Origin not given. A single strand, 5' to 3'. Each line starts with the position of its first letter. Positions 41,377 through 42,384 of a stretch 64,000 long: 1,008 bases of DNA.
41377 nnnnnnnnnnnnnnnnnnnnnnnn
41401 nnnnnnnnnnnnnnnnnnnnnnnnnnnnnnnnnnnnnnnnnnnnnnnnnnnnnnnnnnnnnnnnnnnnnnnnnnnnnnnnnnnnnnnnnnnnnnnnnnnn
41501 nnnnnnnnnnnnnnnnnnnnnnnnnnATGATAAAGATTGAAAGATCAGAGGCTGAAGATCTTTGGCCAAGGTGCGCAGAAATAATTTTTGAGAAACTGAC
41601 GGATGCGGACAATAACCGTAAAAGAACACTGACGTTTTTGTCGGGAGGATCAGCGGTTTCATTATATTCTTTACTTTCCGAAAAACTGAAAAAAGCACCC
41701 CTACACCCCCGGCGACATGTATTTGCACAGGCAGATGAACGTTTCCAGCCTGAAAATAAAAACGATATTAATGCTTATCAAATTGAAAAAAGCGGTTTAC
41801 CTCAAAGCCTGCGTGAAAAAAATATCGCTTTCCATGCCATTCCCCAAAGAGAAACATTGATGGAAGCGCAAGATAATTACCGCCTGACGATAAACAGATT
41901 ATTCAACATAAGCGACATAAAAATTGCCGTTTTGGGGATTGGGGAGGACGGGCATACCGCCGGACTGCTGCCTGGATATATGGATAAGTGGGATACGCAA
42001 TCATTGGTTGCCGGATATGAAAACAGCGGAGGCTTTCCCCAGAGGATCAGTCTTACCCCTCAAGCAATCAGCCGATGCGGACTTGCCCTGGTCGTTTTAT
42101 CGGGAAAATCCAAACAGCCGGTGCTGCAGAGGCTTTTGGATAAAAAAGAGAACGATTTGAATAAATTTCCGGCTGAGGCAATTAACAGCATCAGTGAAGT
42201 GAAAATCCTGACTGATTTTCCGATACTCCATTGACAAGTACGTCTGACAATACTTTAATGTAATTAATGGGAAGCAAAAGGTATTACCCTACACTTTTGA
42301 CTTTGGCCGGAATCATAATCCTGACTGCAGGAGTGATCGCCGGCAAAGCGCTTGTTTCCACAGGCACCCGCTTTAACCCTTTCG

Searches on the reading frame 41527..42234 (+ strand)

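Call 50: search_protein_families(library=pfam, proteins=[window:41527-42234:+], max_evalue=0.001)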
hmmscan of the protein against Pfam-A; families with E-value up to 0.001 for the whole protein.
window:41527-42234:+ (235 aa): 1 family
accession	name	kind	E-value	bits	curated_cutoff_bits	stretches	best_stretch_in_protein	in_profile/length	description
PF01182.26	Glucosamine_iso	-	9.5e-32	111.1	27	1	8-221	2-218/225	Glucosamine-6-phosphate isomerases/6-phosphogluconolactonase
